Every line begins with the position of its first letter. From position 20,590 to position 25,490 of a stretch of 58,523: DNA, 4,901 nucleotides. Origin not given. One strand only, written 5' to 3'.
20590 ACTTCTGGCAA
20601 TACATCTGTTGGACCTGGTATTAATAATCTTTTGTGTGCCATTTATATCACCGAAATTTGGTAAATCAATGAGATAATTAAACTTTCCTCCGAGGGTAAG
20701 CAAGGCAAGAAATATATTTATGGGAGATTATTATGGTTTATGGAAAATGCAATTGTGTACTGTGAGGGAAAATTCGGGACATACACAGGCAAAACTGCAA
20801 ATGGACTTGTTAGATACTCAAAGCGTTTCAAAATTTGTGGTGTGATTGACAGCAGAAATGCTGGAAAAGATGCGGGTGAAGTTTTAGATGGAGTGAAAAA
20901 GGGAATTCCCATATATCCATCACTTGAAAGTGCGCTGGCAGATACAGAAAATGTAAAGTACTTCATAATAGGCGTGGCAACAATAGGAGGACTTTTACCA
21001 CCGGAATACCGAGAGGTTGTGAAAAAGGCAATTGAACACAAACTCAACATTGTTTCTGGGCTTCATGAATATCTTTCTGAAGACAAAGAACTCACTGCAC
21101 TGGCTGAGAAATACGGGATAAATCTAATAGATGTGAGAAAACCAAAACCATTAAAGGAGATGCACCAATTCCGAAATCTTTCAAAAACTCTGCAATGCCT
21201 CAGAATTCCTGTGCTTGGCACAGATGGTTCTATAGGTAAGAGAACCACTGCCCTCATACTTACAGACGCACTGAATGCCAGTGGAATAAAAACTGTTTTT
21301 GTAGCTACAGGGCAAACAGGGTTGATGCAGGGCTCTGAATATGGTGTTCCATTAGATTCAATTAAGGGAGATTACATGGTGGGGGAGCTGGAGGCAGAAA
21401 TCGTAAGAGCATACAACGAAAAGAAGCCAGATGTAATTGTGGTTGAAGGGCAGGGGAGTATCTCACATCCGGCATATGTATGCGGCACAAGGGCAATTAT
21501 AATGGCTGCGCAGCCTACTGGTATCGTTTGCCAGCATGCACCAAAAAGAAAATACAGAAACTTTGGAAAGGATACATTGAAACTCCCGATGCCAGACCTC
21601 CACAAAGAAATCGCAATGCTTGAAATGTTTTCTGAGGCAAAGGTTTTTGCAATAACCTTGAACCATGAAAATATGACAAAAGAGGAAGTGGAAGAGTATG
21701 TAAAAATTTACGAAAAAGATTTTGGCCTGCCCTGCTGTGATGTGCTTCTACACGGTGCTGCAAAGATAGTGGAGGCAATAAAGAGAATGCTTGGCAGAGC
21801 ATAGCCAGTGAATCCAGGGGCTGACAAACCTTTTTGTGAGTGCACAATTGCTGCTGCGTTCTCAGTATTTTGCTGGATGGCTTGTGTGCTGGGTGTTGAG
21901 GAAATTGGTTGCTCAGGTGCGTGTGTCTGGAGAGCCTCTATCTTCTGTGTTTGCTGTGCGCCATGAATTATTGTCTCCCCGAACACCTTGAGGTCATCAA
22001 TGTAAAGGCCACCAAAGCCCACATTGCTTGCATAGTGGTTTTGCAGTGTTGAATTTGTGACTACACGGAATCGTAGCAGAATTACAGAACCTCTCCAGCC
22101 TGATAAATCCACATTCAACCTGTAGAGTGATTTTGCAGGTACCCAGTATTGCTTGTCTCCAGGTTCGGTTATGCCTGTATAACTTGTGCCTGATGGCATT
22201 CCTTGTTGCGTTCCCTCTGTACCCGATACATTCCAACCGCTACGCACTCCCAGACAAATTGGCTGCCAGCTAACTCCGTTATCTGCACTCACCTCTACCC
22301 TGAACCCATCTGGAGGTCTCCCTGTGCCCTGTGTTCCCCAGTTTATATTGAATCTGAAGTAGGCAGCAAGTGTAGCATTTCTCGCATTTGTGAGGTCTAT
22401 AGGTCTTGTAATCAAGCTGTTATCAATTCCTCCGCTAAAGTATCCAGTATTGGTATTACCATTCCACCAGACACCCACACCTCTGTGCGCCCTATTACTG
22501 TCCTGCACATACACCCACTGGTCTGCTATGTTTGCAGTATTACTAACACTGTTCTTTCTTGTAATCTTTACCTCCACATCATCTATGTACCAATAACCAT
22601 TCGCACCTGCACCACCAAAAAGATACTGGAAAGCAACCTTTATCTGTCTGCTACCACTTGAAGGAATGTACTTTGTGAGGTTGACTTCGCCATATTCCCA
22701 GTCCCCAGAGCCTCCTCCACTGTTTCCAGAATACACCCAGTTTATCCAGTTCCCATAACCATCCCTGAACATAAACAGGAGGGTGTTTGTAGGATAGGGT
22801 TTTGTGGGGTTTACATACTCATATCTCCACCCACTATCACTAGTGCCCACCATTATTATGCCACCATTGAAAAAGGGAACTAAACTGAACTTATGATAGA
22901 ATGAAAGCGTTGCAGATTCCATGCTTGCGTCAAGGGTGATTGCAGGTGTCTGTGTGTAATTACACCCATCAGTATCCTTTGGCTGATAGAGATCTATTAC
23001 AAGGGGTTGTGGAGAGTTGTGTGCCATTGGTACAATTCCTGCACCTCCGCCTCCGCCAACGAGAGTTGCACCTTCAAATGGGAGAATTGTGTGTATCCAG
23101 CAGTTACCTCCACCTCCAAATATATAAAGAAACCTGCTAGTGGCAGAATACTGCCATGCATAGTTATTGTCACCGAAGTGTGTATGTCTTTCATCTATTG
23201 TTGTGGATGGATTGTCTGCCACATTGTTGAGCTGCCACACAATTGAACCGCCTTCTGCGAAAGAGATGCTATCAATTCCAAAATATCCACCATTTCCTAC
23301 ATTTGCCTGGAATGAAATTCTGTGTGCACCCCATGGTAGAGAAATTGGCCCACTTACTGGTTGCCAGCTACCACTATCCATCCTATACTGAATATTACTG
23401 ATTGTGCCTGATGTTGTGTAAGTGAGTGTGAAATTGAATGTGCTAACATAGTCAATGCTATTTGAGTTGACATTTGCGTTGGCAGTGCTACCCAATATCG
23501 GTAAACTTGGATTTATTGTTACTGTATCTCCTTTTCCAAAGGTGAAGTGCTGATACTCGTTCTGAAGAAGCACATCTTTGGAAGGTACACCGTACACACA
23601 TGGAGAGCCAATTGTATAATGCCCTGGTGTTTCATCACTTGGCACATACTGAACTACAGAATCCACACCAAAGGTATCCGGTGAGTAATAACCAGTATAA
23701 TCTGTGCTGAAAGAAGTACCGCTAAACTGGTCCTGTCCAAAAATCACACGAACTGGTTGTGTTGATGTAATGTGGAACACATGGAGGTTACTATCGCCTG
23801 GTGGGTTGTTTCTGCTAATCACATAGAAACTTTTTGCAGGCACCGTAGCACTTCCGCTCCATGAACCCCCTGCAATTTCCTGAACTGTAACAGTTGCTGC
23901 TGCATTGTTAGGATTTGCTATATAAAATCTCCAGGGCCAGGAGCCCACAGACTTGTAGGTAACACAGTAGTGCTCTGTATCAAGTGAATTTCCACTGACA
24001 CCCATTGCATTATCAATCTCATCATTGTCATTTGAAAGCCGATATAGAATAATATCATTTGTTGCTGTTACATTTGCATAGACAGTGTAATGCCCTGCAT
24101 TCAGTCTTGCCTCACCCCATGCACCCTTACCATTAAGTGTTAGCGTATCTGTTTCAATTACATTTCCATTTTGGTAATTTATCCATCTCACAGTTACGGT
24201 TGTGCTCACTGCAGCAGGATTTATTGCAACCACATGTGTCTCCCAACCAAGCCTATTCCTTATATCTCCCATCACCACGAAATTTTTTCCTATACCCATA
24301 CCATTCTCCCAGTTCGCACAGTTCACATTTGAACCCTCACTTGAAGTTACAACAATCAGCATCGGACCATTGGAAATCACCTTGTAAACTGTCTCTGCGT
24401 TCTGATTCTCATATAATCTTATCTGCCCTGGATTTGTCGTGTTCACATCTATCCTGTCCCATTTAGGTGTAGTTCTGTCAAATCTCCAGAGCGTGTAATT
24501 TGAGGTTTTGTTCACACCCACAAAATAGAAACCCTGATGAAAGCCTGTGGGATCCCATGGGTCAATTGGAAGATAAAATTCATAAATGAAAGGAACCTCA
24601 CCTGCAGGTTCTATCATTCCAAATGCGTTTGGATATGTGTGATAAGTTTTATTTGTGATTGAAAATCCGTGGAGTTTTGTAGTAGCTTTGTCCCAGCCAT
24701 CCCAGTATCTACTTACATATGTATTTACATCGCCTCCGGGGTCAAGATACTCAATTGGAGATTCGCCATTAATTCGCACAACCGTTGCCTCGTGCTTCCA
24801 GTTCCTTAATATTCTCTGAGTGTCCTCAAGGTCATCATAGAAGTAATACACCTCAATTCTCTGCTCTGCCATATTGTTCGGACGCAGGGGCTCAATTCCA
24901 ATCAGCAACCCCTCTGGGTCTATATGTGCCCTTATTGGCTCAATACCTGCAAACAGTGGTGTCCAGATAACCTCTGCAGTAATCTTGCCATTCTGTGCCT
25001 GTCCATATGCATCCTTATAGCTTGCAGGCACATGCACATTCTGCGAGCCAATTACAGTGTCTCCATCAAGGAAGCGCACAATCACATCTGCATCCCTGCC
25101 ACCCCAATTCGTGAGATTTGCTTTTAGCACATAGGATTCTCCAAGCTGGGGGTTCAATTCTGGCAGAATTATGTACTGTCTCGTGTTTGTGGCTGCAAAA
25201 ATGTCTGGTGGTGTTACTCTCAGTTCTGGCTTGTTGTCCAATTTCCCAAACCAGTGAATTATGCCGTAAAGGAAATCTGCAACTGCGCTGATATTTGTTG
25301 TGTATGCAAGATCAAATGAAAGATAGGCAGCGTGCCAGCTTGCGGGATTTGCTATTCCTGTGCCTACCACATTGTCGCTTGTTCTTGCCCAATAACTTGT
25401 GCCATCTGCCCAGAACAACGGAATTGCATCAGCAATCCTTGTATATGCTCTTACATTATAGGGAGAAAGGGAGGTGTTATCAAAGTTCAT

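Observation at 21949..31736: Mosaic paralogs: a 3.39-kb internal block over 99% identical, flanked by diverged N-terminal halves and unrelated C-terminal tails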

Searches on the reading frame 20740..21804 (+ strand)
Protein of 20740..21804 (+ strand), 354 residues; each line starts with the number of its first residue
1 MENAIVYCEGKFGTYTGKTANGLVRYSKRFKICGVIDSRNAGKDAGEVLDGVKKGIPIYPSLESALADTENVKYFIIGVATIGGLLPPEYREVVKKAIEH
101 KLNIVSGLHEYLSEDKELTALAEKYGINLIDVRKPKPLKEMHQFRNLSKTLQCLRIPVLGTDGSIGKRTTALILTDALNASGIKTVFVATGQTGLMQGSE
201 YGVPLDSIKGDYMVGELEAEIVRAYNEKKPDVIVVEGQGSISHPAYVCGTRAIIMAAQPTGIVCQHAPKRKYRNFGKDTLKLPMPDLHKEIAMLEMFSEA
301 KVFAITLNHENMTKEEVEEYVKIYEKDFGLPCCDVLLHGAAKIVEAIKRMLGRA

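Call 11: search_protein_families(library=pfam, proteins=[window:20740-21804:+], max_evalue=0.001)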
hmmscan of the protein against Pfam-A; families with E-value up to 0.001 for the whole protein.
window:20740-21804:+ (354 aa): 3 families
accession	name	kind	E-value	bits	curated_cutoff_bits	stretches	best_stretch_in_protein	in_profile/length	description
PF07755.17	DUF1611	-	1.6e-59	201.2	25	1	149-344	8-201/201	Domain of unknown function (DUF1611_C) P-loop domain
PF17396.8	DUF1611_N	-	3.1e-28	98.4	22.6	1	39-135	2-95/95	Domain of unknown function (DUF1611_N) Rossmann-like domain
PF01113.26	DapB_N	-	0.00066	20.2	25.6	0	17-114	13-104/124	Dihydrodipicolinate reductase, N-terminus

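Call 69: find_encoding_contigs(protein=window:20740-21804:+, flank=10000, max_places=6)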
Protein window:20740-21804:+ (354 aa): 3 contigs read that carry it; 3 places shown.
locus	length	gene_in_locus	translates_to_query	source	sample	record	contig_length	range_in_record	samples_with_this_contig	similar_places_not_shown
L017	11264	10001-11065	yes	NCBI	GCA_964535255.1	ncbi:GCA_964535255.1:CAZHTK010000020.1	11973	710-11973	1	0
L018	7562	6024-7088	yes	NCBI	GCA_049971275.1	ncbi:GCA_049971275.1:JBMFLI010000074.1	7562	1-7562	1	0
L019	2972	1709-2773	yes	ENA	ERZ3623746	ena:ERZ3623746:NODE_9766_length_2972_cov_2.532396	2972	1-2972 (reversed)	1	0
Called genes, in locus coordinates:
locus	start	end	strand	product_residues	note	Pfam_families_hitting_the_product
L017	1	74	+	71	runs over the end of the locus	-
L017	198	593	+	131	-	PF19479:DUF6015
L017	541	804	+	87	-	-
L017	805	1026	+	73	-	-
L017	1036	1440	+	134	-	PF01402:RHH_1, PF08753:NikR_C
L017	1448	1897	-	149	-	PF00334:NDK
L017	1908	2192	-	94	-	PF01246:Ribosomal_L24e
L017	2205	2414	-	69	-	PF01200:Ribosomal_S28e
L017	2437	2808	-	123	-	PF01248:Ribosomal_L7Ae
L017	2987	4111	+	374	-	-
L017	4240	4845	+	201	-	-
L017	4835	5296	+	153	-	PF09999:DUF2240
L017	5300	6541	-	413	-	PF05221:AdoHcyase, PF00670:AdoHcyase_NAD, PF02826:2-Hacid_dh_C, PF07991:KARI_N (weak)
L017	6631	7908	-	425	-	PF06245:DUF1015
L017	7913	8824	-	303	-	PF00389:2-Hacid_dh, PF03446:NAD_binding_2 (faint), PF02826:2-Hacid_dh_C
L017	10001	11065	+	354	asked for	PF17396:DUF1611_N, PF07755:DUF1611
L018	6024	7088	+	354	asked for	PF17396:DUF1611_N, PF07755:DUF1611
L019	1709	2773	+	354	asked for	PF17396:DUF1611_N, PF07755:DUF1611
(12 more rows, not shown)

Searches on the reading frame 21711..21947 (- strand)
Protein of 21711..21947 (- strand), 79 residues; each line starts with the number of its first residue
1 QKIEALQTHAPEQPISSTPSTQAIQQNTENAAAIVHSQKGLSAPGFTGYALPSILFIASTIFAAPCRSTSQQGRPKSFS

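Call 82: search_protein_families(library=ncbifam, proteins=[window:21711-21947:-], max_evalue=10)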
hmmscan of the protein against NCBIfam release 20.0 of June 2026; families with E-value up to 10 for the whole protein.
seq(79 aa): 0 families

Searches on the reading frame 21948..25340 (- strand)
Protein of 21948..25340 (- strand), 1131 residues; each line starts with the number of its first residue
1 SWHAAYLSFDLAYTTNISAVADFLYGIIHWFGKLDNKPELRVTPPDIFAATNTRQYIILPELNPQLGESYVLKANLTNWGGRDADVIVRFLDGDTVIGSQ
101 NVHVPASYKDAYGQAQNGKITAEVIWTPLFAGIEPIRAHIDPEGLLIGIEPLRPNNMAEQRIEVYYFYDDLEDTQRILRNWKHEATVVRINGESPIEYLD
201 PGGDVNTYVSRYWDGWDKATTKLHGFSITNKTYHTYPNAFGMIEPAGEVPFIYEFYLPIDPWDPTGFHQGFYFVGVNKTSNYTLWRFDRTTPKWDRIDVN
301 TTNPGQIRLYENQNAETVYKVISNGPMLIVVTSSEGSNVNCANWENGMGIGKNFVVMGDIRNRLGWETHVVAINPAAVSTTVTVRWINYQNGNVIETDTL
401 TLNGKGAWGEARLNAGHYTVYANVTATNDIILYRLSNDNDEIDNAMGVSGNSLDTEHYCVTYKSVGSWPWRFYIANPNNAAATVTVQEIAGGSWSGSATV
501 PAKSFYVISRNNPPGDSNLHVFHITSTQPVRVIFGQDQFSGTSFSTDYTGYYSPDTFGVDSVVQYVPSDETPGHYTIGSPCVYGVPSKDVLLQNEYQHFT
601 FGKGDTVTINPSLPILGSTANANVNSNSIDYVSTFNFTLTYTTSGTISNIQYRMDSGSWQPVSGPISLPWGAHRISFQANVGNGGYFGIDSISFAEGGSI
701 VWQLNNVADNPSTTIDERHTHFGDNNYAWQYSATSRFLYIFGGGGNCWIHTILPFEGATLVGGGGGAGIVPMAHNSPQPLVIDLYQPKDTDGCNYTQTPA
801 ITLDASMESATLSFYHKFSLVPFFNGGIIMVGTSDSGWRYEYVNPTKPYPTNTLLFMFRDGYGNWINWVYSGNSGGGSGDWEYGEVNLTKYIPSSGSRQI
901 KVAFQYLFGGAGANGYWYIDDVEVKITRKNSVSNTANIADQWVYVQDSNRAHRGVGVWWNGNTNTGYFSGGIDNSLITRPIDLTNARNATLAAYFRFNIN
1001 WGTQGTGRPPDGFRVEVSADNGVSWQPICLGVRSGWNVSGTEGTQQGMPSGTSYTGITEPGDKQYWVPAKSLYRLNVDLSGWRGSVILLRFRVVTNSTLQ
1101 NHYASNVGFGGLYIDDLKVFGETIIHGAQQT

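Call 57: predict_structure(alignment_id=A1)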
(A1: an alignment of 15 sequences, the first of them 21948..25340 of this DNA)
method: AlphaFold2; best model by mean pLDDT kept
length: 1131 residues; sequences in the alignment: 15
mean_pLDDT: 53.2   pTM: 0.41
mean pLDDT of the five models: 53.2, 51.1, 48.2, 47.9, 44.5
residues with pLDDT >= 90: 0; 70-90: 309; 50-70: 267; < 50: 555
segments of 3 or more residues with pLDDT < 50: 1-30, 32-36, 145-154, 192-226, 246-321, 323-367, 416-418, 434-482, 486-495, 499-626, 704-780, 789-791, 847-856, 999-1011, 1030-1058, 1097-1108, 1126-1131
pLDDT, mean of each block of 10 residues (from residue 1): 36 43 46 51 75 70 74 80 76 79 73 68 80 77 49 62 69 66 70 38 32 41 47 56 51 40 35 43 42 41 44 36 45 35 34 34 40 59 67 74 60 54 61 41 33 31 31 42 47 45 41 26 28 29 22 26 25 30 30 37 42 42 46 66 66 79 78 66 55 56 40 25 23 24 22 23 21 29 59 65 82 78 68 81 61 54 70 67 81 85 72 69 76 68 74 75 65 75 73 68 36 73 69 35 33 41 64 72 81 58 44 78 47 30
secondary structure, 60 per line:
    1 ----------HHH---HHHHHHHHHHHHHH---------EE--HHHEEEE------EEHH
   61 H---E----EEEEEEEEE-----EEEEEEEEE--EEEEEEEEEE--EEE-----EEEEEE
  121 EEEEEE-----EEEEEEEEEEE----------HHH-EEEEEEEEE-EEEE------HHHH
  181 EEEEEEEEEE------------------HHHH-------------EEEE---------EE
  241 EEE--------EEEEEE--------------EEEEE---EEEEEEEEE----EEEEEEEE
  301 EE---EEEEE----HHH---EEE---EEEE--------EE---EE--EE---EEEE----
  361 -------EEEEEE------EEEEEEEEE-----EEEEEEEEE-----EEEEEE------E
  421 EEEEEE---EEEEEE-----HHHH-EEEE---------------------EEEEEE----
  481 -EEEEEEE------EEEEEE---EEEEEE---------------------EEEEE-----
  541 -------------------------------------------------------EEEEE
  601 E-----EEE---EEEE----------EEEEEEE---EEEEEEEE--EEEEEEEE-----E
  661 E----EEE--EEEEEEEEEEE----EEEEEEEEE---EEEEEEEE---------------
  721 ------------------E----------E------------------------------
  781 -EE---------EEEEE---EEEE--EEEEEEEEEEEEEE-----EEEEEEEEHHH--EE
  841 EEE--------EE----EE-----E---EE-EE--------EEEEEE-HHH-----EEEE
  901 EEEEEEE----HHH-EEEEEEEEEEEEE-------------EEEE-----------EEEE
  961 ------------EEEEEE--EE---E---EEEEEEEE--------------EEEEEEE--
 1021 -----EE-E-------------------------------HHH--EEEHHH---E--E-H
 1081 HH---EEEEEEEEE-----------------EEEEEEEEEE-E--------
elements in order (helices of 4 or more, strands of 3 or more residues): H17-30 E47-50 E70-78 E84-92 E95-104 E107-109 E115-126 E132-142 E157-165 E167-170 H177-180 E181-190 H209-212 E226-229 E239-243 E252-257 E272-276 E280-288 E293-302 E306-310 E321-323 E327-330 E353-356 E368-373 E380-388 E394-402 E408-413 E420-426 E430-435 H441-444 E446-449 E471-476 E482-488 E495-500 E504-509 E531-535 E596-601 E607-609 E613-616 E627-633 E637-644 E647-654 E666-668 E671-681 E686-694 E698-705 E793-797 E801-804 E807-820 E826-833 E839-843 E882-887 E897-907 E916-928 E942-945 E957-960 E973-978 E990-997 E1012-1018 E1066-1068 E1086-1094 E1112-1121

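Call 61: fold_search(model_id=the predicted structure, library=pdb)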
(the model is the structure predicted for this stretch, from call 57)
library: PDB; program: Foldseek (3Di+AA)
matches with E <= 10: 1579; with E <= 0.001: 63
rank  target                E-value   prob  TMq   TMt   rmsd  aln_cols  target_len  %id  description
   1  5b4x_A                1.1e-08  1.00  0.12  0.17  32.8       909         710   11  Crystal structure of the ApoER2 ectodomain in complex with the Reelin R56 fragment (released 2017-04-26)
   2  7lyu_B                4.2e-08  1.00  0.11  0.29  19.1       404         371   11  Reelin repeat 8 (released 2022-06-15)
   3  5b4x_C                6.1e-08  1.00  0.11  0.16  33.5       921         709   10  Crystal structure of the ApoER2 ectodomain in complex with the Reelin R56 fragment (released 2017-04-26)
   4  8oxy_A                4.2e-06  0.91  0.06  0.09  34.1       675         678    9  Transglutaminase 3 without calcium in complex with DH patient-derived Fab DH63-B02 (released 2023-10-18)
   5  8oxv_A                5.9e-06  0.90  0.06  0.09  33.1       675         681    9  Transglutaminase 3 zymogen in complex with DH patient-derived Fab DH63-B02 (released 2023-10-18)
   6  8ziy_A                1.0e-05  0.98  0.08  0.13  29.2       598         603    9  trypsinogen-EP-E574A (released 2025-05-21)
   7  1nug_B                1.0e-05  0.84  0.06  0.09  33.8       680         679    9  Role of Calcium Ions in the Activation and Activity of the Transglutaminase 3 Enzyme (2 calciums, 1 Mg, inactive form) (released 2003-04-22)
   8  1l9n_A                1.2e-05  0.91  0.06  0.10  34.1       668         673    9  Three-dimensional structure of the human transglutaminase 3 enzyme: binding of calcium ions change structure for activ (released 2002-05-29)
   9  8xcj_F                1.3e-05  0.69  0.06  0.12  29.1       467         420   11  Open State of central tail fiber of bacteriophage lambda upon binding to LamB (gpJ713-LamB complex) (released 2024-05-01)
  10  8zi4_A                1.5e-05  0.97  0.07  0.13  30.5       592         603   11  Cryo-EM structure of wtEP-trypsinogen (released 2025-05-21)
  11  8oxw_A                1.5e-05  0.89  0.07  0.10  33.9       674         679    9  Transglutaminase 3 in complex with DH patient-derived Fab DH63-B02 (released 2023-10-18)
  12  8h3u_A                1.5e-05  0.99  0.08  0.14  29.9       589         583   10  Inhibitor-bound EP, polyA model (released 2022-11-23)
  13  1l9m_A                2.6e-05  0.82  0.07  0.10  34.0       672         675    9  Three-dimensional structure of the human transglutaminase 3 enzyme: binding of calcium ions change structure for activ (released 2002-05-29)
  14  8zj4_A                2.7e-05  0.98  0.08  0.14  29.4       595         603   11  trypsinogen-EP-N619A (released 2025-05-21)
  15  8csw                  2.7e-05  0.87  0.07  0.10  35.0       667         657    9  Local refinement of protein 4.2 in Class 2 of erythrocyte ankyrin-1 complex (released 2022-07-20)
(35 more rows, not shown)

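Call 65: find_homologous_proteins(query=window:21948-25340:-, max_evalue=1e-30)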
Query window:21948-25340:- (1131 aa): 12 proteins with E <= 1e-30 among 8000 candidates.
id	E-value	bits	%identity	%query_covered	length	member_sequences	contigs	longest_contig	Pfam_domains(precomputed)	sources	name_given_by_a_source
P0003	2.9e-221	756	85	33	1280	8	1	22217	PF16640.12,PF07790.17,PF07705.18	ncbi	ncbi:MAG: CARDB domain-containing protein, partial [Thermoplasmata archaeon]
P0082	2.2e-208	713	42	88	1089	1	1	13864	PF20773.6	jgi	-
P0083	4.3e-190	653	73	22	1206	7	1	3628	PF13519.13,PF07705.18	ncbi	ncbi:MAG: CARDB domain-containing protein, partial [Thermoplasmata archaeon]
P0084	6.1e-163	563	71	27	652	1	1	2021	-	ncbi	ncbi:MAG: hypothetical protein ACP5KJ_04175, partial [Candidatus Micrarchaeia archaeon]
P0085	6.2e-116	407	48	27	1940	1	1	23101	PF07790.17,PF07705.18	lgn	-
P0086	1.7e-115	406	53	22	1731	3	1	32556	PF00092.35,PF13519.13,PF07705.18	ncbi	ncbi:MAG: CARDB domain-containing protein [Thermoplasmata archaeon]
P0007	2.9e-85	305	47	21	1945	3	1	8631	PF07790.17,PF07705.18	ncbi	ncbi:MAG: CARDB domain-containing protein, partial [Thermoplasmata archaeon]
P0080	2.0e-79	286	99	12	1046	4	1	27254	PF07790.17,PF07705.18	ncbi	ncbi:MAG: CARDB domain-containing protein, partial [Thermoplasmata archaeon]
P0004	4.1e-79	285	61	19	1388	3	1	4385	PF13768.13,PF00092.35,PF07790.17,PF13519.13,PF07705.18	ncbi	ncbi:MAG: CARDB domain-containing protein, partial [Thermoplasmata archaeon]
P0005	7.6e-78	281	58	20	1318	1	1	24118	PF00092.35,PF07790.17,PF13519.13,PF07705.18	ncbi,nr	ncbi:MAG: VWA domain-containing protein, partial [Thermoplasmata archaeon]|nr:VWA domain-containing 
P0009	2.0e-69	253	54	19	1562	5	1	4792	PF07790.17,PF07705.18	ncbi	ncbi:MAG: CARDB domain-containing protein, partial [Thermoplasmata archaeon]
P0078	1.6e-58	217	64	14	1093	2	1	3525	PF07790.17,PF07705.18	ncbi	ncbi:MAG: CARDB domain-containing protein, partial [Thermoplasmata archaeon]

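Call 72: find_encoding_contigs(protein=P0086, flank=10000, max_places=3)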
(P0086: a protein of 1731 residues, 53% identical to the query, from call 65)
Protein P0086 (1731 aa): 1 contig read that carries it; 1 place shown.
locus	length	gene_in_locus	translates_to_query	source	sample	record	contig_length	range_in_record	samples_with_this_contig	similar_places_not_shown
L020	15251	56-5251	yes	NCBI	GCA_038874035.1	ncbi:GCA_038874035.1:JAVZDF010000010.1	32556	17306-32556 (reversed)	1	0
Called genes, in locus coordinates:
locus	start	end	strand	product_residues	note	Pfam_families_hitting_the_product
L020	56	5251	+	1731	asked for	PF07705:CARDB, PF00092:VWA (weak), PF13519:VWA_2 (weak)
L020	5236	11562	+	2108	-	PF07790:Pilin_N, PF07705:CARDB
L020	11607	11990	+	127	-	PF11433:DUF3198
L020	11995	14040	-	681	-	PF00932:LTD (weak), PF13091:PLDc_2, PF00614:PLDc (weak), PF00801:PKD, PF18911:PKD_4, PF22352:K319L-like_PKD (weak)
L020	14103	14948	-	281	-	PF00009:GTP_EFTU (faint), PF00025:Arf, PF00071:Ras, PF08477:Roc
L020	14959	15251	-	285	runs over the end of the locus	PF13793:Pribosyltran_N, PF14572:Pribosyl_synth (faint), PF00156:Pribosyltran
